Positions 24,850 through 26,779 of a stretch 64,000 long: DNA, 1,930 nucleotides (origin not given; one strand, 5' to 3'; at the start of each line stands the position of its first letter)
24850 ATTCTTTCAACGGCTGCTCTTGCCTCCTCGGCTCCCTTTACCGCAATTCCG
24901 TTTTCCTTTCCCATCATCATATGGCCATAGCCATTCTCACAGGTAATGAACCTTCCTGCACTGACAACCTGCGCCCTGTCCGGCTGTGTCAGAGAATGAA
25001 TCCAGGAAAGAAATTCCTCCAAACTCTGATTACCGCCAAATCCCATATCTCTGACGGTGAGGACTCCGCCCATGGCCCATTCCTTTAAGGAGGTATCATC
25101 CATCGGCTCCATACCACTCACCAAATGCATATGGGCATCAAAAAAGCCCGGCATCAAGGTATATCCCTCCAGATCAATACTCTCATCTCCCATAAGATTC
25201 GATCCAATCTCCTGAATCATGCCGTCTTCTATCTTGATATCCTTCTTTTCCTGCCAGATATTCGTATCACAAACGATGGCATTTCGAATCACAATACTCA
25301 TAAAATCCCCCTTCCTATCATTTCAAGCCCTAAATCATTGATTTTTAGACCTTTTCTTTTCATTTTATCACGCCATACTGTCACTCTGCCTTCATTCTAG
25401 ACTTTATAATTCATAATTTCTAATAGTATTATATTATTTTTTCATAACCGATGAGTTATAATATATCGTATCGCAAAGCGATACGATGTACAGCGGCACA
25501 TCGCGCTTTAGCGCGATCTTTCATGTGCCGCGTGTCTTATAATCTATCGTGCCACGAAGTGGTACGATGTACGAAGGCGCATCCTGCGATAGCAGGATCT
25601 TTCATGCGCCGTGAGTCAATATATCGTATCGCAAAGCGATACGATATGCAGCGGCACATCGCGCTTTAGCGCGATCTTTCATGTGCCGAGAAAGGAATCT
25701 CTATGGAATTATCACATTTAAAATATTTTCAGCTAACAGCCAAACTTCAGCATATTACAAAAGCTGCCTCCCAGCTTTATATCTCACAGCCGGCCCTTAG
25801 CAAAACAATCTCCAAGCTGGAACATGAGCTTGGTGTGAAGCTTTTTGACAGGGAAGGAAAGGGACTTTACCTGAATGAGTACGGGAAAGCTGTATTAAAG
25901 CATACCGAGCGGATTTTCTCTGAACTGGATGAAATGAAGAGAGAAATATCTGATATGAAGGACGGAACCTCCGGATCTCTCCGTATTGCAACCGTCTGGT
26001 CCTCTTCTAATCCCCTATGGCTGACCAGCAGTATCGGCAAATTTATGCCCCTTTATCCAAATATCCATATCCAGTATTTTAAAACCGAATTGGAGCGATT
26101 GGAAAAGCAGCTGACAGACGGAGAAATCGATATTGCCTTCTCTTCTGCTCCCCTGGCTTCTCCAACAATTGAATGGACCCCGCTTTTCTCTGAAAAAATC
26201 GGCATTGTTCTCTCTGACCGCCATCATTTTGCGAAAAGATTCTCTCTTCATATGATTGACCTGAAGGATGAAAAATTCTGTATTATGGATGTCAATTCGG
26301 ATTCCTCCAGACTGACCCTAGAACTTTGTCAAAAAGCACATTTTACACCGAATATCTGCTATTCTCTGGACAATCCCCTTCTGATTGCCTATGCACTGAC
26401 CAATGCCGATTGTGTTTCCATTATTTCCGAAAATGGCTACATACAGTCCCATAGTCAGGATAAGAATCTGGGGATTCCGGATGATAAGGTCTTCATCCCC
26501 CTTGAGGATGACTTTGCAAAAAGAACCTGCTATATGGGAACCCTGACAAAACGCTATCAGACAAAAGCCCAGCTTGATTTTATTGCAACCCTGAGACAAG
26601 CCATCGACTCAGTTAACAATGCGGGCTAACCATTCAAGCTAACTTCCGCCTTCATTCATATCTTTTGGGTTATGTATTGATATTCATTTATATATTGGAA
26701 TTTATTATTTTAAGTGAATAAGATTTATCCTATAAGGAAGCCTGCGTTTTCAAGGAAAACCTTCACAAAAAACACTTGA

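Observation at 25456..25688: Three tandem two-hairpin units whose stems are kept by compensatory substitutions, just upstream of the LysR gene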

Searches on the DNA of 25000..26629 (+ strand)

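Call 4: search_rna_families(source=window, start=25000, end=26000, threshold=evalue, max_evalue=10, show_alignments=3)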
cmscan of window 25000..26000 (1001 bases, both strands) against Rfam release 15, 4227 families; matches with E-value up to 10: 11.
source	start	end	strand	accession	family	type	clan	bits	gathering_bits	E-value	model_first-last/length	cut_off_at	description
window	25594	25684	-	RF01706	Gut-1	Gene; sRNA;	-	18.9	50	0.81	1-77/77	no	Gut-1 RNA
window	25410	25512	+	RF02904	AaHKsRNA69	Gene; sRNA;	-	18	43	9.5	1-83/83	no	Aggregatibacter sRNA 69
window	25913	25941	-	RF01352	CRISPR-DR43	Gene; CRISPR;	CL00014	17.9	35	7.7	1-29/29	no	CRISPR RNA direct repeat element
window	25224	25297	+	RF01182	SNORD11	Gene; snRNA; snoRNA; CD-box;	CL00103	16.6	55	7.2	1-84/84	no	Small nucleolar RNA SNORD11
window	25603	25659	-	RF04014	mir-8338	Gene; miRNA;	-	15.1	80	6.8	1-61/61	no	mir-8338 microRNA precursor family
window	25610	25683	-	RF03552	mir-43_2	Gene; miRNA;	-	14.7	90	5.8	1-78/78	no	mir-43_2 microRNA precursor family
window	25930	25977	+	RF01144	sR17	Gene; snRNA; snoRNA; CD-box;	-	14.4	36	1.5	1-55/55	no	Small nucleolar RNA sR17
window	25010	25031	+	RF01123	sR35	Gene; snRNA; snoRNA; CD-box;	-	14.3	60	0.96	36-57/57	no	Small nucleolar RNA sR35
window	25577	25745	+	RF02082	STnc540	Gene; sRNA;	-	13.3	38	6.2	1-202/202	no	Enterobacterial sRNA STnc540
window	25145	25203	-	RF02479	GlsR13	Gene; snRNA; snoRNA; CD-box;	-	12.8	100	7.4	1-100/100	no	Small nucleolar RNA GlsR13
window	25618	25648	+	RF02616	SSRC8_2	Gene; sRNA;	-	10.5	72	3.5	178-208/281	no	Streptococcus sRNA 8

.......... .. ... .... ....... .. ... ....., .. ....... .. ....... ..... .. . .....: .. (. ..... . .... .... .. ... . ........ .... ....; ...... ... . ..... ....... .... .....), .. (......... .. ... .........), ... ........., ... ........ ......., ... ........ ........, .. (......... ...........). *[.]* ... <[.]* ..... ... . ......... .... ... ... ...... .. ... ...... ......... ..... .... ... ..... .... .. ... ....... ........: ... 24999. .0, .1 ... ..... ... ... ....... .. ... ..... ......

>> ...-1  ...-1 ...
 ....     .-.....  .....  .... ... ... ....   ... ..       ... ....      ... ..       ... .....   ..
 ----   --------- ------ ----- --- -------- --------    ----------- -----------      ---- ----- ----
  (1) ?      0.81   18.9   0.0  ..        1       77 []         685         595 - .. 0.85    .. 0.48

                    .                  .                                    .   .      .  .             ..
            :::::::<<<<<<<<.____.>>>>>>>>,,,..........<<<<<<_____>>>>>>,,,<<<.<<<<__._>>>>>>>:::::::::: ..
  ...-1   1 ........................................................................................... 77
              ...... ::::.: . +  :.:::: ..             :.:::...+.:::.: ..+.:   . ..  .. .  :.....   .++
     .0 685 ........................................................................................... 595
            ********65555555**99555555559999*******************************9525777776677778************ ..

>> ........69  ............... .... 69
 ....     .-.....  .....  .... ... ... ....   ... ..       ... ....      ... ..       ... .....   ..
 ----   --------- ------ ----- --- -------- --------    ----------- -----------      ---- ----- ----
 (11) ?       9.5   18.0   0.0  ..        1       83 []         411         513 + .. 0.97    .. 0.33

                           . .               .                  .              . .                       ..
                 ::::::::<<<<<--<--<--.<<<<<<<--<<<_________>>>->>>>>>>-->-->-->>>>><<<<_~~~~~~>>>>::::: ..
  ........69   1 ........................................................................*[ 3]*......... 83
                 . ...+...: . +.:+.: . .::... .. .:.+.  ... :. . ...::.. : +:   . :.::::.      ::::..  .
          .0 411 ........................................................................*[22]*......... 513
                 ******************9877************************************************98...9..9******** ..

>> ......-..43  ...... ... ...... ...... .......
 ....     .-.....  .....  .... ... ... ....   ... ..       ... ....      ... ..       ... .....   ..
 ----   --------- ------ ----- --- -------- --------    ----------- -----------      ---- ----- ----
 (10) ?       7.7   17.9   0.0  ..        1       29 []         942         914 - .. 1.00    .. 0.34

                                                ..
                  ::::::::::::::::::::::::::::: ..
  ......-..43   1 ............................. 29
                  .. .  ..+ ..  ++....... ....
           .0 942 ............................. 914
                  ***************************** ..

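Call 32: search_dna_similar(query=window:25456-25702:+, collection=plasmids, mode=distant, max_evalue=1)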
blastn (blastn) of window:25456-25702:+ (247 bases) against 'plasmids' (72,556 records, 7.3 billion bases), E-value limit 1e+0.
No match.

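Call 33: search_dna_similar(query=window:25456-25702:+, collection=phages, mode=distant, max_evalue=1)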
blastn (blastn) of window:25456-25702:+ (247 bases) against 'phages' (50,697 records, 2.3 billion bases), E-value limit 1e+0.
No match.
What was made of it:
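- Tried and rejected: blastn of the array against PLSDB plasmids and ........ phages at E up to 1: no match (calls 32, 33).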

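Call 73: build_rna_model(alignment_id=A2, structure=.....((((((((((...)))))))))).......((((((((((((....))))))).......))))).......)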
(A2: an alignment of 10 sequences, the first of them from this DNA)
Model R1 built from alignment A2 (10 sequences, 77 columns); structure: as given.
model positions 77; base pairs 22; branch points 1; effective number of sequences 1.55; information 0.734 bits per position. Calibrated on 0.2 Mb of random sequence (short: E-values are rough).
structure used (alignment columns):
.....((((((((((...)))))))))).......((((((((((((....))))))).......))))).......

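Call 74: search_with_rna_model(model_id=R1, source=window, filters=off, max_evalue=10)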
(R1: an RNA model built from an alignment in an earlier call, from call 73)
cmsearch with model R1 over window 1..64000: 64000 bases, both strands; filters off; matches with E-value up to 10: 18.
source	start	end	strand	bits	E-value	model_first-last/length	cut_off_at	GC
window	25460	25536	+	102.4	1.9e-26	1-77/77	no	0.51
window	25618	25694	+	102.3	2e-26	1-77/77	no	0.48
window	25541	25617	+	94.6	2.9e-24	1-77/77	no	0.53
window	25439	25492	-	25.6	4.5e-05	1-77/77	no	0.33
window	25603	25650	-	24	0.00013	1-77/77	no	0.46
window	25500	25517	-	12.9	0.16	41-58/77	no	0.56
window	25658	25675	-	12.9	0.16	41-58/77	no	0.56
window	25518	25573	-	11.6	0.36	1-77/77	no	0.48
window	57332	57408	+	11.4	0.41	1-77/77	no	0.34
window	26194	26257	-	10.7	0.65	1-77/77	no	0.38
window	63434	63487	-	9.4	1.5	1-77/77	no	0.44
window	25581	25598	-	9.2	1.7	41-58/77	no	0.5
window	52610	52663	-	9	1.9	1-77/77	no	0.39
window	27300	27356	+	8.3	3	1-77/77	no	0.42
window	22277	22364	-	8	3.7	1-77/77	no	0.39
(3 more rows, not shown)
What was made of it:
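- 25460..25540 (+): Unit 1 (81 nt, type alpha). Hairpin A is at 25465-25487 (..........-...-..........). Hairpin B is at 25495-25529 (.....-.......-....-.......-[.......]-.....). The tail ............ leads into the next A/T box. Covariance model R1 scores it 102.4 bits (call 74).
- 25541..25617 (+): Unit 2 (77 nt, type beta). Hairpin A is at 25546-25568 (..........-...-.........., with one G·T). Hairpin B is at 25576-25610 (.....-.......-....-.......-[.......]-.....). The tail is GTGAGTC. R1 scores it 94.6 bits (call 74).
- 25618..25688 (+): Unit 3 (type alpha, the terminal unit). Hairpin A is at 25623-25645, extendable to 12 bp at 25621-25647. Hairpin B is at 25653-25687. R1 scores it 102.3 bits (call 74).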

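Call 75: search_with_rna_model(model_id=R1, sources=[L001, L002, L003, L004, L005, L006, L007, L008, L009, L011, L025, L026, L027, L029, L031, L032], max_evalue=10)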
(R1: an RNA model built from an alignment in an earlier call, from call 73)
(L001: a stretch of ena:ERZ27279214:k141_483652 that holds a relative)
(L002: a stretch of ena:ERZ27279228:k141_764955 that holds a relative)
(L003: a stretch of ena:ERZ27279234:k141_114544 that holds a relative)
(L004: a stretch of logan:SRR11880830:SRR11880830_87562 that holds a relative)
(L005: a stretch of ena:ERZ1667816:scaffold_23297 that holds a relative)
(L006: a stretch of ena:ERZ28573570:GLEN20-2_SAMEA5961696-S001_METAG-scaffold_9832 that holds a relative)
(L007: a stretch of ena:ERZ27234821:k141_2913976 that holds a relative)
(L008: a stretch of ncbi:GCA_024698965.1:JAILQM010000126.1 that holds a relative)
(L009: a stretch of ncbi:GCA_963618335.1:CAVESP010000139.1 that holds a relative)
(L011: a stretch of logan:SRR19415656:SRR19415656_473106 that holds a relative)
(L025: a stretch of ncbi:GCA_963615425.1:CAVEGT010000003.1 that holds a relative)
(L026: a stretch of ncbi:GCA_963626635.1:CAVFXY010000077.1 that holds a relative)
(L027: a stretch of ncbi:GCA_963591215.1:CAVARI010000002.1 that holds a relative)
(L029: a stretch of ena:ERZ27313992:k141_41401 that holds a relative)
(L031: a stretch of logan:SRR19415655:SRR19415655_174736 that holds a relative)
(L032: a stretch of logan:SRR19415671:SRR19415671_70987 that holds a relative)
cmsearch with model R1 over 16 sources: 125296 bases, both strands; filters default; matches with E-value up to 10: 40.
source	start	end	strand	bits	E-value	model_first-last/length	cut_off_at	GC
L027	9916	9992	+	103.2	2.3e-26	1-77/77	no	0.49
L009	76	152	+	102.1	4.6e-26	1-77/77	no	0.52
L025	1307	1383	+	101.2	8.4e-26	1-77/77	no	0.47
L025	1149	1225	+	100.8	1.1e-25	1-77/77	no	0.49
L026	111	187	+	100.3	1.4e-25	1-77/77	no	0.45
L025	1230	1306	+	97.8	7.1e-25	1-77/77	no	0.51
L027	9839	9915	+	94.6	5.7e-24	1-77/77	no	0.53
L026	35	110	+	86.5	1e-21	1-77/77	no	0.49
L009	1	75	+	78.6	1.6e-19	2-77/77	5'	0.49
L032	7672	7771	+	48.6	3.6e-11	1-77/77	no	0.5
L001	1361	1438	-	39.6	1.1e-08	1-77/77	no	0.45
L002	849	926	-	39.6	1.1e-08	1-77/77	no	0.45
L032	7776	7824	+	34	4.1e-07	1-77/77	no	0.39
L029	9915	9963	+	33.8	4.7e-07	1-77/77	no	0.41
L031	7757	7805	+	33.8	4.7e-07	1-77/77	no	0.41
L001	4906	4958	-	28.3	1.6e-05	1-77/77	no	0.53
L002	4394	4446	-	28.3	1.6e-05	1-77/77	no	0.53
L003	3521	3573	-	28.3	1.6e-05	1-77/77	no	0.53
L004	3499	3551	-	28.3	1.6e-05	1-77/77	no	0.53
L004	1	31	-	28.3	1.6e-05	1-31/77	3'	0.35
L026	55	143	-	25.6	8.9e-05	1-77/77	no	0.46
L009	20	108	-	23.7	0.0003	1-77/77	no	0.48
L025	1292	1339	-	23.5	0.00034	1-77/77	no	0.46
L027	9901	9948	-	23.5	0.00034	1-77/77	no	0.48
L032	7736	7808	-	21.3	0.0014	1-77/77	no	0.42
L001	1406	1465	+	20.6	0.0022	1-77/77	no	0.4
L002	894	953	+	20.6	0.0022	1-77/77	no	0.4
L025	1205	1262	-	20.4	0.0025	1-77/77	no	0.45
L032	7651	7705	-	20.2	0.0028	1-77/77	no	0.4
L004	4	26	+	19.4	0.0047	6-28/77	no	0.43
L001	1370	1404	+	14.7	0.094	1-77/77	no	0.46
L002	858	892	+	14.7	0.094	1-77/77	no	0.46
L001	4926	4975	+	13.2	0.26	1-77/77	no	0.56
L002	4414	4463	+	13.2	0.26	1-77/77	no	0.56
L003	3541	3590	+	13.2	0.26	1-77/77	no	0.56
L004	3519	3568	+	13.2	0.26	1-77/77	no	0.56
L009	116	133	-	12.9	0.31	41-58/77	no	0.56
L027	9956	9973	-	12.9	0.31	41-58/77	no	0.56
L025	1270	1287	-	9.2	3.3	41-58/77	no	0.5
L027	9879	9896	-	9.2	3.3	41-58/77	no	0.5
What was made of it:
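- On REP/BIME (RAYT-associated): There is one locus in the 64-kb window (call 74) and two sites in 7 kb of a sister species (call 75).
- Model R1 finds no unit at that site in those loci (call 75).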

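Call 99: search_rna_families(source=L032, start=7600, end=7900, threshold=evalue, max_evalue=1)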
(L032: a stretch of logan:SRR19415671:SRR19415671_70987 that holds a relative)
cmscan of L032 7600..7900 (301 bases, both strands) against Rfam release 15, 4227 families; matches with E-value up to 1: 0.
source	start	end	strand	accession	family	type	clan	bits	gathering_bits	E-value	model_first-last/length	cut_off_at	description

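Call 100: search_rna_families(source=L001, start=1200, end=1540, threshold=evalue, max_evalue=1)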
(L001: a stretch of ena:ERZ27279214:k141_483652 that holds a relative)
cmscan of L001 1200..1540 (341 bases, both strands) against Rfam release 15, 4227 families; matches with E-value up to 1: 2.
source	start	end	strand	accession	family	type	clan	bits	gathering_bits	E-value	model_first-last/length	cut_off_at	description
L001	1404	1493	+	RF02705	B_rapa_snoR775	Gene; snRNA; snoRNA; HACA-box;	-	25.4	64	0.13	1-127/127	no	Brassica rapa small nucleolar RNA 775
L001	1410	1452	-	RF02456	Diantho_3_UTR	Cis-reg;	-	18.8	100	0.016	159-201/205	no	Dianthovirus RNA2 3'UTR stem loops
